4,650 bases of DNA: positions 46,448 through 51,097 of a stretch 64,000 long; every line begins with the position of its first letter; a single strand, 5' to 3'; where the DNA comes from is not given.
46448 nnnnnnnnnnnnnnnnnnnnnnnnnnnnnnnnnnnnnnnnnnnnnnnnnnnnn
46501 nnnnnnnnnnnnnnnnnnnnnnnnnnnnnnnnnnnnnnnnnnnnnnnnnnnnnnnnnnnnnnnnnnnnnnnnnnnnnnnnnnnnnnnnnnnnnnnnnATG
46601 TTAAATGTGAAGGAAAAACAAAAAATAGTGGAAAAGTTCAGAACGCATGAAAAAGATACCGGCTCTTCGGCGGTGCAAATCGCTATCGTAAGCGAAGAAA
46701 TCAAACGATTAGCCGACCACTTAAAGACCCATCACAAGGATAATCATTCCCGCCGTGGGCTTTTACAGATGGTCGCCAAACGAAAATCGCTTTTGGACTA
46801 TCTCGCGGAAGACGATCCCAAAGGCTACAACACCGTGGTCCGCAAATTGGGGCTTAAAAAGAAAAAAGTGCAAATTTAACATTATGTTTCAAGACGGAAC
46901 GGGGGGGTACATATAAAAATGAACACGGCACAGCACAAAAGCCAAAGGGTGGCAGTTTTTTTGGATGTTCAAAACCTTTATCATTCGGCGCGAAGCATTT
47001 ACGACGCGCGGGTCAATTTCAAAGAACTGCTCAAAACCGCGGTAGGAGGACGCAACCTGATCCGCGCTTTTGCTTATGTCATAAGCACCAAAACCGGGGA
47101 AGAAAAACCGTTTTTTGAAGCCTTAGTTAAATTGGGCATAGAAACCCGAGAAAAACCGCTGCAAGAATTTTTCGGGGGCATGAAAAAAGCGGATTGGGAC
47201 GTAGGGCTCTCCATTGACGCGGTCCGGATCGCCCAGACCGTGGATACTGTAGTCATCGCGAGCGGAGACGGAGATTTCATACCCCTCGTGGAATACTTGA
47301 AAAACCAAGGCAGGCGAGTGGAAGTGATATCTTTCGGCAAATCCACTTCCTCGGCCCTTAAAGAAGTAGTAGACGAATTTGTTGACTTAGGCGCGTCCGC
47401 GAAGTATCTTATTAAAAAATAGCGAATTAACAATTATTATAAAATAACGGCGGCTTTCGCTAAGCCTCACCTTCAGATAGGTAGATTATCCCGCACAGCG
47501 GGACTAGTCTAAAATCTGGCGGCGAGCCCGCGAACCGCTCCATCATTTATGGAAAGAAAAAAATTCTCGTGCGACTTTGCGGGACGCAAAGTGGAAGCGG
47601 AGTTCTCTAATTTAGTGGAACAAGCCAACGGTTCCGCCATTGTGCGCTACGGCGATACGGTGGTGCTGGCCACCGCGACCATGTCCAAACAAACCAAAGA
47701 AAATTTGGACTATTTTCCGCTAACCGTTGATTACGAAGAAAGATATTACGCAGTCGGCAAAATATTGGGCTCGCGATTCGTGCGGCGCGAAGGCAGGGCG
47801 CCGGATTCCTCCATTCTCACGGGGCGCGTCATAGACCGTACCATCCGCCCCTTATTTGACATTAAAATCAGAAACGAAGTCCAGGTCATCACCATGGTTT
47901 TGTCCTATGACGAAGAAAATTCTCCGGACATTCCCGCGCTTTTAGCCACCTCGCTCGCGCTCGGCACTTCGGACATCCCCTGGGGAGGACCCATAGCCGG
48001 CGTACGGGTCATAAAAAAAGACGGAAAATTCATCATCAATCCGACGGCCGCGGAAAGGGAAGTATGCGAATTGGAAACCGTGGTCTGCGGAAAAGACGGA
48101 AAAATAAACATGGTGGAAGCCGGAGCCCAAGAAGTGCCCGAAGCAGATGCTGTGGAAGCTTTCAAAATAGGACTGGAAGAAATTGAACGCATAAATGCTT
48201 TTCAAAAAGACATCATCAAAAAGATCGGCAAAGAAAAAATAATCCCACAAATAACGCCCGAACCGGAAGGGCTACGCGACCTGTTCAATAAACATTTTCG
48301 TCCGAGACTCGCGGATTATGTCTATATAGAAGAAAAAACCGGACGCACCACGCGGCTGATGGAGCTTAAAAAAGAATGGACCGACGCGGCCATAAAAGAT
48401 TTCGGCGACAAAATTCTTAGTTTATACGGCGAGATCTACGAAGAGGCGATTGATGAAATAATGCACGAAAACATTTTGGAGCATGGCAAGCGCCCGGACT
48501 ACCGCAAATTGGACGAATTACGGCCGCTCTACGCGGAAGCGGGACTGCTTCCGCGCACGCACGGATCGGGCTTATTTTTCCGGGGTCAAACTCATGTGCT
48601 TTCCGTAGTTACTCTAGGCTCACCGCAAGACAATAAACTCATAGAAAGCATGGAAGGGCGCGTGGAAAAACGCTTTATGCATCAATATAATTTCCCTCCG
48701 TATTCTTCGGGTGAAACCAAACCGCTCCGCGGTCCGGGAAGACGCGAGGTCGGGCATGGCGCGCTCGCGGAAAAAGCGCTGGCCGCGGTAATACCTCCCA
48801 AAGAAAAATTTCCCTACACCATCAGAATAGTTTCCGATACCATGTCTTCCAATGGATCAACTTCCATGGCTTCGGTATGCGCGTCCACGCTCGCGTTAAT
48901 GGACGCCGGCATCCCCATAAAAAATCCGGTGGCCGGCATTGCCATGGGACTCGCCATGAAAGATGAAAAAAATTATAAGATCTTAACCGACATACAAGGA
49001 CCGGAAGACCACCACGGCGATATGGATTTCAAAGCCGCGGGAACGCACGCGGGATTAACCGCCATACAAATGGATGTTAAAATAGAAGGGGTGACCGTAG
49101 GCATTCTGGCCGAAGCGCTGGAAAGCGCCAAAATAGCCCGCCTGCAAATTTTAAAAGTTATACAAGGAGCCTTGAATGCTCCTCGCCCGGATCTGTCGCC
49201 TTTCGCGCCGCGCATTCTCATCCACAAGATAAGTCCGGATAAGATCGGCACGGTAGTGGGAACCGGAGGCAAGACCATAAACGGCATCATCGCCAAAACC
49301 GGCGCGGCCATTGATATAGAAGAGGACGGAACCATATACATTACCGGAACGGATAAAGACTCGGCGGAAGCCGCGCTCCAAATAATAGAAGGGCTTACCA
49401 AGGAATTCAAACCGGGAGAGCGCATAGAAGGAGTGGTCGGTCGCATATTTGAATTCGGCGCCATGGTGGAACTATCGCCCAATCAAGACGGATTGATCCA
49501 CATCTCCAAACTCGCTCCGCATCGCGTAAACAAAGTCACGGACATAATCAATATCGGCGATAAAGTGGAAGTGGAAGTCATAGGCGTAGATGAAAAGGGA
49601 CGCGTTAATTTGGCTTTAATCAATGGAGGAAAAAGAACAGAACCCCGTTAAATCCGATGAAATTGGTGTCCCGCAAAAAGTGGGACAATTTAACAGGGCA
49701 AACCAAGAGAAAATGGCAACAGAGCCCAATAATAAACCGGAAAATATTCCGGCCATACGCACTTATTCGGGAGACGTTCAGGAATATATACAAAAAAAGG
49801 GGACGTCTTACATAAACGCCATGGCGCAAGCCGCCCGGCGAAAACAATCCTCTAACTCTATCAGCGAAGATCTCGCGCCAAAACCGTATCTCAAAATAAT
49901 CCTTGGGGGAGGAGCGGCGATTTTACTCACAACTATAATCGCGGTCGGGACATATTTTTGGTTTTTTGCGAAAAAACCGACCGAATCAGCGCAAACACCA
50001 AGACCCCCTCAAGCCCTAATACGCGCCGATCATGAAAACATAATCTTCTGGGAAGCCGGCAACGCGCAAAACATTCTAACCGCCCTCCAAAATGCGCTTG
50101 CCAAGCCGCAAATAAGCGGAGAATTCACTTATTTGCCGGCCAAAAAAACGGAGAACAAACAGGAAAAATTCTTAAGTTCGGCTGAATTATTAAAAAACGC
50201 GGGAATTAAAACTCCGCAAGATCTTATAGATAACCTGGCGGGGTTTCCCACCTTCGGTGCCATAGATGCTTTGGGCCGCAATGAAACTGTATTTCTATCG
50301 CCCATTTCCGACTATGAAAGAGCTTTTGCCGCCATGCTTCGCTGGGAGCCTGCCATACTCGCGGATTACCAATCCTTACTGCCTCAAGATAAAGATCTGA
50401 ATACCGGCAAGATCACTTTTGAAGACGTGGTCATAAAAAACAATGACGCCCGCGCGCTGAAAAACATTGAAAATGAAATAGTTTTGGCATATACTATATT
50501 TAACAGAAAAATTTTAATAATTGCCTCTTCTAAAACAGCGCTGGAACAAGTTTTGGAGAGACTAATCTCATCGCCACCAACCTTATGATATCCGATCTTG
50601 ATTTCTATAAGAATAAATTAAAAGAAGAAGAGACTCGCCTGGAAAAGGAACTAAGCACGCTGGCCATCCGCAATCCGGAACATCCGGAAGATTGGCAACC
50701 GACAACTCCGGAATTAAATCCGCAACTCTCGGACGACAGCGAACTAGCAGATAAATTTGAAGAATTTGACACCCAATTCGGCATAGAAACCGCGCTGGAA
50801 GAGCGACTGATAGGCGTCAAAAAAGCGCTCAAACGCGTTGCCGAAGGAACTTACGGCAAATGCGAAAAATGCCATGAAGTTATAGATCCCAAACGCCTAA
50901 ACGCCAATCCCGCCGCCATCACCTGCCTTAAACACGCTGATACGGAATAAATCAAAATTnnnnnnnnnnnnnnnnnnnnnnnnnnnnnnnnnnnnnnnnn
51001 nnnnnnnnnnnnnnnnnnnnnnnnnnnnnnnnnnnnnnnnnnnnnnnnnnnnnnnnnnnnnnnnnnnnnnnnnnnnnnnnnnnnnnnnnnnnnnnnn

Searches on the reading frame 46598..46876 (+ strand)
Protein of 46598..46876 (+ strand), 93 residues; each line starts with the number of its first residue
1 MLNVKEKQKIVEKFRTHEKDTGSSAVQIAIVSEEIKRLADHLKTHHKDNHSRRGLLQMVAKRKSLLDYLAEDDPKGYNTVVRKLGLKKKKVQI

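Call 8: search_protein_families(library=pfam, proteins=[window:46598-46876:+])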
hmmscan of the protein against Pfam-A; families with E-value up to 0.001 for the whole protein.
window:46598-46876:+ (93 aa): 1 family
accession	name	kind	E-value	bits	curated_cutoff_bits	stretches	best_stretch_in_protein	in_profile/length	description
PF00312.27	Ribosomal_S15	-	1.9e-31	108.5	31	1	7-87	1-81/81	Ribosomal protein S15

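Call 32: find_encoding_contigs(protein=window:46598-46876:+, flank=10000, max_places=10)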
Protein window:46598-46876:+ (93 aa): 1 contig read that carries it; 1 place shown.
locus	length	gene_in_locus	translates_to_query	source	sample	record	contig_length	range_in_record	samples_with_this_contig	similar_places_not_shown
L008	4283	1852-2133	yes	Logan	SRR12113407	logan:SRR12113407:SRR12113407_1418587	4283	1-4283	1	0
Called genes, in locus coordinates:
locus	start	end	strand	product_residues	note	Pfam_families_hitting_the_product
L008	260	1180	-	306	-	PF02899:Phage_int_SAM_1, PF13102:Phage_int_SAM_5 (weak), PF13495:Phage_int_SAM_4, PF00589:Phage_integrase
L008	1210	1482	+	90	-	-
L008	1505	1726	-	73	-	-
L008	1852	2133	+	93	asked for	PF00312:Ribosomal_S15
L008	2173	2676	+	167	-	PF01936:NYN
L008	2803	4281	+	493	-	?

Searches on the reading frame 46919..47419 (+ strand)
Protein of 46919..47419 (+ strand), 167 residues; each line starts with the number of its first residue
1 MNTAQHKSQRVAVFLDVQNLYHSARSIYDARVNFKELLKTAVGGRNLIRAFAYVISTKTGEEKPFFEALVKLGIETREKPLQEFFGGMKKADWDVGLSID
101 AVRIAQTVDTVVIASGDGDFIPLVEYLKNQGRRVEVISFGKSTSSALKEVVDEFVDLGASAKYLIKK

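Call 8: search_protein_families(library=pfam, proteins=[window:46919-47419:+])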
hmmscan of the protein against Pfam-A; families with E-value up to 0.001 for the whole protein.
window:46919-47419:+ (167 aa): 1 family
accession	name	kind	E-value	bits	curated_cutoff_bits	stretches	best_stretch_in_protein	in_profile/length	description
PF01936.24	NYN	-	1.1e-36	126.9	24.2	1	10-157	1-144/145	NYN domain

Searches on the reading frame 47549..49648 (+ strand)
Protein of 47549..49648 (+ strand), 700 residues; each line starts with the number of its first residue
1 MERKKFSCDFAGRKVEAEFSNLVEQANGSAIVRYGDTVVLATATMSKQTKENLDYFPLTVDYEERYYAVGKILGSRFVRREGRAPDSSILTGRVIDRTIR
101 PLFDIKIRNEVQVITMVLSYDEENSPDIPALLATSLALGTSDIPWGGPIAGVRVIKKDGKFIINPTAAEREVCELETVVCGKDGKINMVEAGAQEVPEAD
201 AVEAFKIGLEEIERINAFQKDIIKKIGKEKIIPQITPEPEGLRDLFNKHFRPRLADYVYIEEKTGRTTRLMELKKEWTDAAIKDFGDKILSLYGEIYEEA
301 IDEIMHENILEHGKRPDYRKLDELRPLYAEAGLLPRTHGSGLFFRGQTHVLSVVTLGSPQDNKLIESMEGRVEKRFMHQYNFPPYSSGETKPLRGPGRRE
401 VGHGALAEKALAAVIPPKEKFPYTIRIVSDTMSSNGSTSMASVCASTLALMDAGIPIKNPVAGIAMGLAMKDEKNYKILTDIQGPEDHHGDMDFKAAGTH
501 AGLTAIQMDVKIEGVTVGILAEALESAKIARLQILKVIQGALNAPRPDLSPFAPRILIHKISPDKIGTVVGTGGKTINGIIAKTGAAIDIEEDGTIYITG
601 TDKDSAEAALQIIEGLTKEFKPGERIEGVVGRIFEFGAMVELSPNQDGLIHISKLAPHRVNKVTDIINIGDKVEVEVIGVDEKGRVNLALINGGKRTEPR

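Call 21: find_encoding_contigs(protein=window:47549-49648:+, flank=10000, max_places=10)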
Protein window:47549-49648:+ (700 aa): no gene with exactly this product is on record in the collection.
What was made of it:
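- Tried and rejected: The other was call 21.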

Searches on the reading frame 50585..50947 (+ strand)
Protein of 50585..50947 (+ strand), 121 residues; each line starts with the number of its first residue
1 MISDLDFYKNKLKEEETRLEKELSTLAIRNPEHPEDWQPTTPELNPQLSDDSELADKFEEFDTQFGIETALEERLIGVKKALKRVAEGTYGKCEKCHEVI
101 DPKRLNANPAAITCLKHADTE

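Call 8: search_protein_families(library=pfam, proteins=[window:50585-50947:+])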
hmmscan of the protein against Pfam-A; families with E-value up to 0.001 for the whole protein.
window:50585-50947:+ (121 aa): 1 family
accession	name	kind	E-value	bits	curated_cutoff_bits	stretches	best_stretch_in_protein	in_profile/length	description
PF01258.23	zf-dskA_traR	-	2e-07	31.3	24.9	1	88-115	1-28/36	Prokaryotic dksA/traR C4-type zinc finger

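Call 60: find_encoding_contigs(protein=window:50585-50947:+, flank=10000, max_places=10)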
Protein window:50585-50947:+ (121 aa): 1 contig read that carries it; 1 place shown.
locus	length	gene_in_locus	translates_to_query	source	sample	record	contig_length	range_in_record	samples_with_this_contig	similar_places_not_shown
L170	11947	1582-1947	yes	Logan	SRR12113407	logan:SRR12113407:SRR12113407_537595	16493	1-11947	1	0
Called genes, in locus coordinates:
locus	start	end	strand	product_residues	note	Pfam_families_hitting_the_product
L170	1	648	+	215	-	?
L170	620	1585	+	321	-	-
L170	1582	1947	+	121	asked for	PF01258:zf-dskA_traR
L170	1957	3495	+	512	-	PF13541:ChlI, PF00158:Sigma54_activat (faint), PF01078:Mg_chelatase, PF07728:AAA_5, PF00493:MCM (weak), PF13335:Mg_chelatase_C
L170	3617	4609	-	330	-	PF01476:LysM, PF23473:LysM3_LYK4_5 (faint), PF01476:LysM, PF01551:Peptidase_M23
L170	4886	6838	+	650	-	PF00580:UvrD-helicase, PF13245:AAA_19, PF13604:AAA_30 (faint), PF01443:Viral_helicase1 (faint), PF13361:UvrD_C, PF13538:UvrD_C_2 (faint)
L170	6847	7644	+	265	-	PF00398:RrnaAD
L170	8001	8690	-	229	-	-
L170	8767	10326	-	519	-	PF20154:LNT_N, PF00795:CN_hydrolase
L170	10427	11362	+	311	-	-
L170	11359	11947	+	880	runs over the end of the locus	-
